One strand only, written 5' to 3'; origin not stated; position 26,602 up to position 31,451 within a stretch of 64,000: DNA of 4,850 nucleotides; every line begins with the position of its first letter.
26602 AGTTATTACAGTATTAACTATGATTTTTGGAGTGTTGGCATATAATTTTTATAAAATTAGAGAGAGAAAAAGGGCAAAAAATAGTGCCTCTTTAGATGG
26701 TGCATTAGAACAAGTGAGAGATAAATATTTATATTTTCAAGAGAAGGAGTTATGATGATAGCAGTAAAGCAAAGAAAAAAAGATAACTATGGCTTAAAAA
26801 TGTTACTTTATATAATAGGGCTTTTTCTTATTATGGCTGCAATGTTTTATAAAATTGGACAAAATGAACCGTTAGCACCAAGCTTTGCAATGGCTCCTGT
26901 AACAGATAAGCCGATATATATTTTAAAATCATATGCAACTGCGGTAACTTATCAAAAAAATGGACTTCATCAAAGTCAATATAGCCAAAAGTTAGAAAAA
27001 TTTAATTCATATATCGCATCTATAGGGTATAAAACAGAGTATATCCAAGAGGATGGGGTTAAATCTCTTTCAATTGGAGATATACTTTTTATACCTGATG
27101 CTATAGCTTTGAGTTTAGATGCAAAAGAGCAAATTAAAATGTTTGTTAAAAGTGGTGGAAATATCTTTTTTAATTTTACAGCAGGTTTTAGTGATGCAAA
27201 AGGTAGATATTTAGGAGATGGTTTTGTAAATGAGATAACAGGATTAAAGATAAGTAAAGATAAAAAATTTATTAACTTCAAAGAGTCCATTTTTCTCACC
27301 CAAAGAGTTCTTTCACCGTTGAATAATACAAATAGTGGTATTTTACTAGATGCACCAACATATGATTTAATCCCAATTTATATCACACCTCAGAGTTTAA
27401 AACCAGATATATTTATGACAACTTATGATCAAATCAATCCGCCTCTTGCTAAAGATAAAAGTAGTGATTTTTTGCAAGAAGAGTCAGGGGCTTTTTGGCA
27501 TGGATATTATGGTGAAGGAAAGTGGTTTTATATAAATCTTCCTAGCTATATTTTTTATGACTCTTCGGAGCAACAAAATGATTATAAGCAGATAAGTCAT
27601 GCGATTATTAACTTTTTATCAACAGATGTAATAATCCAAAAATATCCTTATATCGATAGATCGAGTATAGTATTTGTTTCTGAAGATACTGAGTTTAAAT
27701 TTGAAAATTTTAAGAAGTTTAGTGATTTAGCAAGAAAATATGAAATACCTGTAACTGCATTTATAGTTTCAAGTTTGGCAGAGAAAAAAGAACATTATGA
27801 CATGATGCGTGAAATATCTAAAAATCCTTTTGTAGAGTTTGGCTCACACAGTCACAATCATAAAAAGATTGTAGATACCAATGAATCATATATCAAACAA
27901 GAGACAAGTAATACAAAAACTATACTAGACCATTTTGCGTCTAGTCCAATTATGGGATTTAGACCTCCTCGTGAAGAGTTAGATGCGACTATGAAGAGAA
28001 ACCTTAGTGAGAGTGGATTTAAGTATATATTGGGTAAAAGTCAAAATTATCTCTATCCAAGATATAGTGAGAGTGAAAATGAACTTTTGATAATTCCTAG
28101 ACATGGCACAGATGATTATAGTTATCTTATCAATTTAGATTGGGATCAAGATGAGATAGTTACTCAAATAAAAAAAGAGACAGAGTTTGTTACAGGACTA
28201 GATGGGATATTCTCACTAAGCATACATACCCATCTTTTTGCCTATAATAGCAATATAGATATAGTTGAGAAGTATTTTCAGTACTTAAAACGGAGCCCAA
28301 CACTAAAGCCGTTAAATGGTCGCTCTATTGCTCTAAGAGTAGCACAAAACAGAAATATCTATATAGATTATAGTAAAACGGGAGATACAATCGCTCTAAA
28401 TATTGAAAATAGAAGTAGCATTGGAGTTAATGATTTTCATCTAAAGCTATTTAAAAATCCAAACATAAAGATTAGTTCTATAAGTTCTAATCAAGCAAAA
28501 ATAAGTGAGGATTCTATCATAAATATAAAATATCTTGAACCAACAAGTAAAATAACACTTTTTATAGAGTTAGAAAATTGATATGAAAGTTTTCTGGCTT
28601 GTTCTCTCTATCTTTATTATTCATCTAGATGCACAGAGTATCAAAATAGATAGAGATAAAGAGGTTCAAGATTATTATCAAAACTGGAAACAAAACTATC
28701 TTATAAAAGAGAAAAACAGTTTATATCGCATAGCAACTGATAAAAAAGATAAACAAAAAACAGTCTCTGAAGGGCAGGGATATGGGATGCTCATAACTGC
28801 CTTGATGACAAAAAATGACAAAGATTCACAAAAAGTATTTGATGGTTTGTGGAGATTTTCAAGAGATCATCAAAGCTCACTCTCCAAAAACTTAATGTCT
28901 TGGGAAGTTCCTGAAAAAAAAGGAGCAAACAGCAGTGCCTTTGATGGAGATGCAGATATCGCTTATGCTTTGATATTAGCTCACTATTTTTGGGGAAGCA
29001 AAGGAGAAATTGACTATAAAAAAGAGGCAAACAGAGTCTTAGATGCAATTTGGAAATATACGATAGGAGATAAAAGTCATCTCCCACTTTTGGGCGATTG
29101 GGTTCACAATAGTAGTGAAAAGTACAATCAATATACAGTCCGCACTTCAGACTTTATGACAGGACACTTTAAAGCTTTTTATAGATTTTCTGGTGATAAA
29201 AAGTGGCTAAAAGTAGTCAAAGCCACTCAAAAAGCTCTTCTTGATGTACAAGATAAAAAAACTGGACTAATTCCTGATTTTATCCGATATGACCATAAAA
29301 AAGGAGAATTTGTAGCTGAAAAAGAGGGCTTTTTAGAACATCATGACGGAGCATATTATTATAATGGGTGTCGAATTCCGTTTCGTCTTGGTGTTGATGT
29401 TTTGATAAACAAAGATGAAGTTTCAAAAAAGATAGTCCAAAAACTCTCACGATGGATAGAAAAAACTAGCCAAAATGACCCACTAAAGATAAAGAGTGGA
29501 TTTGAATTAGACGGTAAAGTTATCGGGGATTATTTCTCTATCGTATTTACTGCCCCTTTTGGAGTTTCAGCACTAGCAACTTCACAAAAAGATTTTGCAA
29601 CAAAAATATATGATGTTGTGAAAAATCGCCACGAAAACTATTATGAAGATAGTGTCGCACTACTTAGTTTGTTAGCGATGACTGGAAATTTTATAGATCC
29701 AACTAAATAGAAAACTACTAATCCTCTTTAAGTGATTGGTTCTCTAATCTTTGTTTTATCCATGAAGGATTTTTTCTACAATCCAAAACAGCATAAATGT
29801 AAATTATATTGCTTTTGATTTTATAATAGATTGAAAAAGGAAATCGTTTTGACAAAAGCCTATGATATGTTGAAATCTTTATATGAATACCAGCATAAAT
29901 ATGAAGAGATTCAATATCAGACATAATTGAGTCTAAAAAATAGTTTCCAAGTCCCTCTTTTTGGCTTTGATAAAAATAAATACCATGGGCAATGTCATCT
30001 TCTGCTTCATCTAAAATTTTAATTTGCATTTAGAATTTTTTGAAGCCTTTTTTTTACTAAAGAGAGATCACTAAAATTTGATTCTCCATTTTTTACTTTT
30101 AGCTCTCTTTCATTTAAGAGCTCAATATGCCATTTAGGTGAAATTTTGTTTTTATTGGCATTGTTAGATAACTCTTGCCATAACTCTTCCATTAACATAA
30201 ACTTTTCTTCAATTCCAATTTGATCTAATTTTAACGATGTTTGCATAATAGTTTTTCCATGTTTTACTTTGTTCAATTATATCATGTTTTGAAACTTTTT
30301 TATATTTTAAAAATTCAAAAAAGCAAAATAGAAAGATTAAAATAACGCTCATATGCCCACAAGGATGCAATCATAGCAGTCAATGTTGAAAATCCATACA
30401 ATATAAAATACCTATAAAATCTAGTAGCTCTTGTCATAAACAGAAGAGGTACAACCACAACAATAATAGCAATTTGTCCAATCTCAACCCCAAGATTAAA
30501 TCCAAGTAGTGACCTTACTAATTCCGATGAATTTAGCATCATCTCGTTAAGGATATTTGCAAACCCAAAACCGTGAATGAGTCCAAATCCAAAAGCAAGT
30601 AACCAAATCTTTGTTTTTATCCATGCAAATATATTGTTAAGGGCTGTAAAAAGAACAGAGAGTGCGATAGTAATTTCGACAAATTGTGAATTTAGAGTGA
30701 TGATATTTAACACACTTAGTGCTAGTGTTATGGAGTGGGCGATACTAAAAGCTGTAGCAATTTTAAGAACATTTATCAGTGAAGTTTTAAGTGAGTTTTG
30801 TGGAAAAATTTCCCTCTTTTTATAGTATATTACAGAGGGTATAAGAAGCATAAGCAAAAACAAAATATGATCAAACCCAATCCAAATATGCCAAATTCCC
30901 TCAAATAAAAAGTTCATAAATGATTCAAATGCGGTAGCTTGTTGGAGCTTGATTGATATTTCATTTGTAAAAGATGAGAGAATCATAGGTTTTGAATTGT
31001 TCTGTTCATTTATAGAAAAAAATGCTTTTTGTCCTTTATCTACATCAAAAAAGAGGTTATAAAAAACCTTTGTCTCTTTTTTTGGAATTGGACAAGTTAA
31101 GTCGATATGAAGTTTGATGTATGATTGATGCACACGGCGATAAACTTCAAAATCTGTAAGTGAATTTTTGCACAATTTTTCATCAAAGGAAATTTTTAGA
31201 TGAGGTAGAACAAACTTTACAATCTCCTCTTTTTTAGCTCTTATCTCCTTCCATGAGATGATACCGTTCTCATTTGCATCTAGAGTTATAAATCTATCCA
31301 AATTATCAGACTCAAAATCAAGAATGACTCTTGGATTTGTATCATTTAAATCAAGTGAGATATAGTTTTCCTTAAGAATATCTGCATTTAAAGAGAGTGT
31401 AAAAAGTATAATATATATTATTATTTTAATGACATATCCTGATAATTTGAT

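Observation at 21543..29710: Six-gene, translationally coupled synthase-dependent exopolysaccharide operon mixing Pga-, Bcs- and Bacillus Yda-like parts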

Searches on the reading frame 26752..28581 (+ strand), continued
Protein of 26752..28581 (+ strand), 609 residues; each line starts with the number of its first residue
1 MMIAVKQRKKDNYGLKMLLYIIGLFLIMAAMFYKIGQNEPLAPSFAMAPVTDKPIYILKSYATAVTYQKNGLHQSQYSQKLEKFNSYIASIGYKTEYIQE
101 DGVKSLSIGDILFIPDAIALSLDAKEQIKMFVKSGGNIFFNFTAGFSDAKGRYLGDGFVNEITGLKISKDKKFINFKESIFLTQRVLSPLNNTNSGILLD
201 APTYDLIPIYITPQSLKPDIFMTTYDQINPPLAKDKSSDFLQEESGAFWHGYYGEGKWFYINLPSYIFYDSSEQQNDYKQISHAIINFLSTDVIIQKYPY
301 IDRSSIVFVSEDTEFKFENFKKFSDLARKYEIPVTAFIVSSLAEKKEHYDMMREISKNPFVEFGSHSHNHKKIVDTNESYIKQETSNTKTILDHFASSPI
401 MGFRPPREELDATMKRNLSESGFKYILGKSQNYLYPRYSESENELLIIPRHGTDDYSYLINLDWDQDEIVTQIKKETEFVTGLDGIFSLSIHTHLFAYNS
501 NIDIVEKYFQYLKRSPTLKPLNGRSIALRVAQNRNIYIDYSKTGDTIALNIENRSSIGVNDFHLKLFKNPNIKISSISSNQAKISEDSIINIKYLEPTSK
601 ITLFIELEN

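Call 65: search_solved_structures(query=A4, max_evalue=10, show_alignments=2)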
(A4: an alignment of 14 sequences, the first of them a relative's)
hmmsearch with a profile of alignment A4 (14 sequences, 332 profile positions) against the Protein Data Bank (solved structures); distinct sequences matched with E-value up to 10: 1.
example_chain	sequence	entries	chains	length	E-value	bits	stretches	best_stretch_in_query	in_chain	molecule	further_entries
7pau_7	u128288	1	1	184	0.31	13.1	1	197-246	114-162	Ribosome-recycling factor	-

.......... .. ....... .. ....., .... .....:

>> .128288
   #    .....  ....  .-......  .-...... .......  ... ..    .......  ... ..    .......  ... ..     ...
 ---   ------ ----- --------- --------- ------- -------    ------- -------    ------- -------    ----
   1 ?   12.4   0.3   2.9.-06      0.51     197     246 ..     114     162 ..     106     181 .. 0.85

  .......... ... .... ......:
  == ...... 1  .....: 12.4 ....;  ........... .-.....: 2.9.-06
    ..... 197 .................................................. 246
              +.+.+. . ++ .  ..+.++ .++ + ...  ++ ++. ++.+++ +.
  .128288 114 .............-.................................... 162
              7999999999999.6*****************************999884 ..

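Call 67: search_protein_families(library=pfam, alignment_id=A4, max_evalue=1)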
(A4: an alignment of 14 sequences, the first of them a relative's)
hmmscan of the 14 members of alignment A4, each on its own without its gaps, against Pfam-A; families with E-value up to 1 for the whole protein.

A. member 1, L006:11905-12915:+ (337 aa): 0 families

B. families by the number of members that match (of 14 scanned): 4 families
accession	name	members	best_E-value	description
PF21982.2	RecX_HTH1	1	0.033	RecX, first three-helix domain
PF12138.14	Spherulin4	1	0.047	Spherulation-specific family 4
PF00778.23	DIX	1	0.084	DIX domain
PF00573.27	Ribosomal_L4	1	0.15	Ribosomal protein L4/L1 family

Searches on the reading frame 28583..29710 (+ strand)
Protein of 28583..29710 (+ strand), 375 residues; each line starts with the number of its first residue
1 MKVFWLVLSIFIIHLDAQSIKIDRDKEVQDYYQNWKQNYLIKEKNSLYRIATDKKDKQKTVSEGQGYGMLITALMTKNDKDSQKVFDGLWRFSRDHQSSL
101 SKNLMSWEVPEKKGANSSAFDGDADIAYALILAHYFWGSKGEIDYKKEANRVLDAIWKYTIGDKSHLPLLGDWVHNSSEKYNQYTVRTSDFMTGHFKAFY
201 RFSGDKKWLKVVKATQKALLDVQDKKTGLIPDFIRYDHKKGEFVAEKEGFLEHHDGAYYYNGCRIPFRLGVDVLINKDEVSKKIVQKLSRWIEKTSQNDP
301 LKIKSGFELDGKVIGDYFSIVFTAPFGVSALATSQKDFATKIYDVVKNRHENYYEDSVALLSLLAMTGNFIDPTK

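Call 3: search_protein_families(library=pfam, proteins=[window:28583-29710:+], max_evalue=1)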
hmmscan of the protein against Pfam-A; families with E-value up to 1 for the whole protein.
window:28583-29710:+ (375 aa): 4 families
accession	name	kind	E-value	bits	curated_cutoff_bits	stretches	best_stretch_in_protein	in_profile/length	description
PF01270.23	Glyco_hydro_8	-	3.3e-26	92.6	24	1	32-367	28-340/341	Glycosyl hydrolases family 8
PF01532.26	Glyco_hydro_47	-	0.00081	18.9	22.9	1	82-246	172-344/455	Glycosyl hydrolase family 47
PF19963.4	VMAP-M1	-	0.033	15.3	25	0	273-298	61-86/113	vWA-MoxR associated protein middle region (VMAP-M) 1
PF10180.14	WKF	-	0.97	9.8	25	0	79-112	9-36/63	WKF domain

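Call 4: search_protein_families(library=ncbifam, proteins=[window:28583-29710:+], max_evalue=1)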
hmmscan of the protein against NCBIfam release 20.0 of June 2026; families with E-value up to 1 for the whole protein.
window:28583-29710:+ (375 aa): 1 family
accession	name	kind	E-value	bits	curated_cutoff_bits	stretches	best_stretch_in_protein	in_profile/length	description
NF008305.0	PRK11097.1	equivalog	7.6e-18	64.5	299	1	31-362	28-350/378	cellulose synthase complex periplasmic endoglucanase BcsZ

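Call 66: search_solved_structures(query=A5, max_evalue=0.001, show_alignments=1)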
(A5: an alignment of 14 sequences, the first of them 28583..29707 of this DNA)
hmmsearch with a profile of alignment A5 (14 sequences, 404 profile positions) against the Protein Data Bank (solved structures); distinct sequences matched with E-value up to 0.001: 34.
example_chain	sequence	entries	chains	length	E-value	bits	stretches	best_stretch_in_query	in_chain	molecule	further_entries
7cju_A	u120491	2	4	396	3.7e-105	355.5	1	21-400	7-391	Glucanase | chitosanase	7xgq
5xd0_A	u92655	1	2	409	7.4e-105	354.5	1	5-398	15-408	Glucanase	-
1v5c_A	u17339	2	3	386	1.3e-104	353.7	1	22-400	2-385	chitosanase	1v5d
1cem_A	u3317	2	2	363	1.8e-45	158.9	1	30-399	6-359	CELLULASE CELA (1,4-BETA-D-GLUCAN-GLUCANOHYDROLASE) | endoglucanase A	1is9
1kwf_A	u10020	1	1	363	7.5e-44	153.6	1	30-399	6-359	Endoglucanase A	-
22gt_A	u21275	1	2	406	3.4e-13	52.6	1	40-396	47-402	cellulase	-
1xwt_A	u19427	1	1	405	1.1e-11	47.6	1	49-182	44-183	endo-1,4-beta-xylanase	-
1h12_A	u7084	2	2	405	7.3e-11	45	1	49-182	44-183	ENDO-1,4-BETA-XYLANASE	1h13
1xw2_A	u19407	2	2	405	3.2e-10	42.8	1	49-182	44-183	Endo-1,4-beta-Xylanase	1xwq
1h14_A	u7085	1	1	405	4.8e-10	42.3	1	49-182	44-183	ENDO-1,4-BETA-XYLANASE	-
2a8z_A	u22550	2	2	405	1e-09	41.2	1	49-182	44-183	endo-1,4-beta-xylanase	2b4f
5czl_A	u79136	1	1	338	1.6e-09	40.6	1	59-259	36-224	Glucanase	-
6g0n_A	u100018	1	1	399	2.6e-09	39.8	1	81-396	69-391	Glycoside hydrolase family 8 domain protein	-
2drr_A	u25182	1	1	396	3.9e-09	39.3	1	84-396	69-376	Xylanase Y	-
5gy3_A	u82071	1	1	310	5.2e-09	38.9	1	74-260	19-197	Glucanase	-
3qxf_A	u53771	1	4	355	6.1e-06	28.8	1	56-162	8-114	Endoglucanase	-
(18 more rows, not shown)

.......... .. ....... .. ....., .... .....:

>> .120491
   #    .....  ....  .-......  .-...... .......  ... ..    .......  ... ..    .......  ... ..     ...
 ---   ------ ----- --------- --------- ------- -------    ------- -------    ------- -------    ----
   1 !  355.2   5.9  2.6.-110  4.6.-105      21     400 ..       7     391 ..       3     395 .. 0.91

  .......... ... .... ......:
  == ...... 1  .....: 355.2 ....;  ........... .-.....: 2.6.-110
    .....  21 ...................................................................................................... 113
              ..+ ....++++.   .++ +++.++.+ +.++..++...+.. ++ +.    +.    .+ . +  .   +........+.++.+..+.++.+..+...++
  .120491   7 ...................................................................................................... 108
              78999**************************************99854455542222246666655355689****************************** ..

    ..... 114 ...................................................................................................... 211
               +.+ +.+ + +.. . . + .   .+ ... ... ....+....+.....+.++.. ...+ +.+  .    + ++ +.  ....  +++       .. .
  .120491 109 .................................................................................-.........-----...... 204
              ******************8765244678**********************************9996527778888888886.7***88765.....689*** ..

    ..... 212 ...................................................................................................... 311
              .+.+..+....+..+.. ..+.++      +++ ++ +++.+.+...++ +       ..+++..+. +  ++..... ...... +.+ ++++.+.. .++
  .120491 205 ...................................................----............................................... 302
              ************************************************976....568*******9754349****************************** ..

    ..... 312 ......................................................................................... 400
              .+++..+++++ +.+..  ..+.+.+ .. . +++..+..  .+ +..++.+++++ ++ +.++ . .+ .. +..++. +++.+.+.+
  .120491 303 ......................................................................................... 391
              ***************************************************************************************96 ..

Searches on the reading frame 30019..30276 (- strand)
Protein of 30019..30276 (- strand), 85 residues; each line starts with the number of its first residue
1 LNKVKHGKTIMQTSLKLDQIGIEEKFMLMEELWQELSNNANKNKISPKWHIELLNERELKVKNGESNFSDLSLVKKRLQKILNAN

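Call 52: search_protein_families(library=pfam, proteins=[window:30019-30276:-], max_evalue=0.01)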
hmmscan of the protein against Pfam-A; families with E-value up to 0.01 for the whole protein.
window:30019-30276:- (85 aa): 1 family
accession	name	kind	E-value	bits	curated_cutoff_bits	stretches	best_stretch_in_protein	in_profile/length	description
PF09720.15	Unstab_antitox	-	8.4e-09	35.8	23.3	1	22-71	4-51/54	Putative addiction module component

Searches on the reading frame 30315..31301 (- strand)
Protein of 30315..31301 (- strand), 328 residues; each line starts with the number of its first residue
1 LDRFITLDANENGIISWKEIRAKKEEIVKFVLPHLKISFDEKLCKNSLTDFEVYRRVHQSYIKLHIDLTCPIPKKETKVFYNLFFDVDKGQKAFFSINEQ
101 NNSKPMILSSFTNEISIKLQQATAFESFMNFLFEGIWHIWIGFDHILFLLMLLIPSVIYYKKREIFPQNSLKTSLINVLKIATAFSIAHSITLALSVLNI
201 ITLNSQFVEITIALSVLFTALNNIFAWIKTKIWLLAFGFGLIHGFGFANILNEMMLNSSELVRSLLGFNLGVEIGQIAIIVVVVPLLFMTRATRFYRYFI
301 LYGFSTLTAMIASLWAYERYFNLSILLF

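Call 52: search_protein_families(library=pfam, proteins=[window:30315-31301:-], max_evalue=0.01)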
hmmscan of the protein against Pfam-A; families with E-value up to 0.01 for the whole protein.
window:30315-31301:- (328 aa): 1 family
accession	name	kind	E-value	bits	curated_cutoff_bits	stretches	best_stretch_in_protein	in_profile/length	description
PF13795.12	HupE_UreJ_2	-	1.3e-45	155.3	24.5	1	131-292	1-154/156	HupE / UreJ protein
